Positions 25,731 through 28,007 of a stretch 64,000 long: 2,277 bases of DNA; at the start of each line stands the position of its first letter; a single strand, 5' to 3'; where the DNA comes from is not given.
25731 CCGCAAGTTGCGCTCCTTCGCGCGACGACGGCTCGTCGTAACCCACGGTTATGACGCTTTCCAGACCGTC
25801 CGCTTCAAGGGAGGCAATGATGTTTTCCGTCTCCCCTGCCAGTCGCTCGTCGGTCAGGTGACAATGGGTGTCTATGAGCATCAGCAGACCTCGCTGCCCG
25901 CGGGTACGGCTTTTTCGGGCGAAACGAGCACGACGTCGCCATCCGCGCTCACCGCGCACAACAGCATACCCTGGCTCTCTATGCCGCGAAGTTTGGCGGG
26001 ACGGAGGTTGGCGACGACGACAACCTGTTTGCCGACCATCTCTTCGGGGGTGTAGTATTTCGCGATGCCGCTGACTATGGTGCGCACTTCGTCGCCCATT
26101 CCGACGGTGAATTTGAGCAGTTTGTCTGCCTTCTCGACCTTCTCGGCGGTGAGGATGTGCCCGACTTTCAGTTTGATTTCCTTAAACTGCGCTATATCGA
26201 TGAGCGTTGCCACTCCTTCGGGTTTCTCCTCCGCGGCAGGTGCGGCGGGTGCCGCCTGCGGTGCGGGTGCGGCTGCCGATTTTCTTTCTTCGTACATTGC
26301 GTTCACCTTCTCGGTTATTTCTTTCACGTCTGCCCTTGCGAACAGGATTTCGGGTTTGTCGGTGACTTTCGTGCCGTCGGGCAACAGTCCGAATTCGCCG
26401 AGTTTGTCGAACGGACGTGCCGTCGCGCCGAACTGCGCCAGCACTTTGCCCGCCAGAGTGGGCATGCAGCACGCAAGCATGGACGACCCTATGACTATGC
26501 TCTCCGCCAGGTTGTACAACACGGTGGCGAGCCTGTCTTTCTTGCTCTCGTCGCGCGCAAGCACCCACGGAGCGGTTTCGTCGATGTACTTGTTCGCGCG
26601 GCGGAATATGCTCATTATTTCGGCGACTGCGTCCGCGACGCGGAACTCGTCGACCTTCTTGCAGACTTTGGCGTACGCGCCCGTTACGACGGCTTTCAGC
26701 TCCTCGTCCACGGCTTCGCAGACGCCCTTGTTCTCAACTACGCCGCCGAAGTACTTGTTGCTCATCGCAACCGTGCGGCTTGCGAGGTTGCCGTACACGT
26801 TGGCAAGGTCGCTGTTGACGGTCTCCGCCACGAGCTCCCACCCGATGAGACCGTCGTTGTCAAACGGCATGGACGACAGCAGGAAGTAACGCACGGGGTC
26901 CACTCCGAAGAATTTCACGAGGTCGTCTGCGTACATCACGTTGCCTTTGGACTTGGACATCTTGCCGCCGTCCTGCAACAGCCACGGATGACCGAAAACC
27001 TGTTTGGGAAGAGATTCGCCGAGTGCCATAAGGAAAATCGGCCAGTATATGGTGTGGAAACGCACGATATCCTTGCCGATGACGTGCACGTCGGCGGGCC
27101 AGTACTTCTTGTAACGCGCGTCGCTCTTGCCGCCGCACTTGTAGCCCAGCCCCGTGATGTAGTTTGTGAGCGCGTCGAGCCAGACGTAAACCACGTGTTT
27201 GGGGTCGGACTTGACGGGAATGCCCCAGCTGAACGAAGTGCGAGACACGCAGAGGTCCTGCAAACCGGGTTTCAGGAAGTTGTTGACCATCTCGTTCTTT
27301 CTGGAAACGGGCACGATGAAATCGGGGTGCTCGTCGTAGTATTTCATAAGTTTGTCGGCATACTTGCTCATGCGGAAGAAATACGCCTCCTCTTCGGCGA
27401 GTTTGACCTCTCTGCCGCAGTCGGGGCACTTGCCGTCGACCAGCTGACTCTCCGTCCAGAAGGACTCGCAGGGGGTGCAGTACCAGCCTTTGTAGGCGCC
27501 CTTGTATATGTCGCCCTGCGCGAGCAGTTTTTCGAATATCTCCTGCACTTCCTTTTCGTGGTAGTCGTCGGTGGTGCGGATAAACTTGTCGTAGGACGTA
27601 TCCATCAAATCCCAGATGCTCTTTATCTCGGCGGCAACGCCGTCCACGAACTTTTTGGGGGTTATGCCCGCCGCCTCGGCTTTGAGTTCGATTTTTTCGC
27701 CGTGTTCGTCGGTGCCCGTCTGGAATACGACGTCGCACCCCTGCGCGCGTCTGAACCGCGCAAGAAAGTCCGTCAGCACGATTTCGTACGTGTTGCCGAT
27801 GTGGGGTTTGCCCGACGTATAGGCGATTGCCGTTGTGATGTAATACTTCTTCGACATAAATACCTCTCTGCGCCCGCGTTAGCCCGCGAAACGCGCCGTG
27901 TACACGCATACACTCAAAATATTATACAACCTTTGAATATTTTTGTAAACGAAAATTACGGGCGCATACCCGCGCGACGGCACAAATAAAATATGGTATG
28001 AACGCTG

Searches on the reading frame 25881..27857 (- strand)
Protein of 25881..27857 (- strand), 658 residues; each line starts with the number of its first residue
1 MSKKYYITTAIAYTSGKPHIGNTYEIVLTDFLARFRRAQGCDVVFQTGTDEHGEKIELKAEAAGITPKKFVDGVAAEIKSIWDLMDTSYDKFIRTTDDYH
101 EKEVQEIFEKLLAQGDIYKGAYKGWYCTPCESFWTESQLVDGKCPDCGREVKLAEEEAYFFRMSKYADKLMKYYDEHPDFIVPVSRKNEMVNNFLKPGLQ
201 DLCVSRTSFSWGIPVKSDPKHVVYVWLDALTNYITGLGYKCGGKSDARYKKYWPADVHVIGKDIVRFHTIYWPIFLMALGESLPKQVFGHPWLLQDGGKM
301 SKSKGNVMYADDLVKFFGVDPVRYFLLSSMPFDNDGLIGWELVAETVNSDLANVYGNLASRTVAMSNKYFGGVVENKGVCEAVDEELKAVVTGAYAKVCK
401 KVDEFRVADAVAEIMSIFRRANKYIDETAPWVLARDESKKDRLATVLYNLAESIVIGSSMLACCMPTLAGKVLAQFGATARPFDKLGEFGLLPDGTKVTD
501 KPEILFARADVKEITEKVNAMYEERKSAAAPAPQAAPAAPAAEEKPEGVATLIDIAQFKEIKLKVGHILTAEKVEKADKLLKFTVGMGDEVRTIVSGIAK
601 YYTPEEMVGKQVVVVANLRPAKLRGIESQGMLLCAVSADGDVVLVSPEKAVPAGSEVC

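Call 75: search_protein_families(library=pfam, proteins=[window:25881-27857:-], max_evalue=0.001)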
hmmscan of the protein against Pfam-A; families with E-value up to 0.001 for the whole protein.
window:25881-27857:- (658 aa): 6 families
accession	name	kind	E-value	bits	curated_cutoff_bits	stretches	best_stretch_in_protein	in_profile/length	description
PF09334.17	tRNA-synt_1g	-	5.7e-112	374.8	20.1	2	147-362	172-390/391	tRNA synthetases class I (M)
PF01588.26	tRNA_bind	-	2.8e-31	107.9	27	1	563-655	1-95/96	Putative tRNA binding domain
PF00133.28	tRNA-synt_1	-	3.1e-29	102.4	22.7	2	3-215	23-243/414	tRNA synthetases class I (I, L, M and V)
PF01406.26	tRNA-synt_1e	-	1.6e-09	38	27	0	16-120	21-124/301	tRNA synthetases class I (C) catalytic domain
PF01921.24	tRNA-synt_1f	-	1.3e-07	31.3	27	0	259-331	239-314/360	tRNA synthetases class I (K)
PF19303.5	Anticodon_3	-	2.6e-06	27.8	23.5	1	379-513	6-139/152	Anticodon binding domain of methionyl tRNA ligase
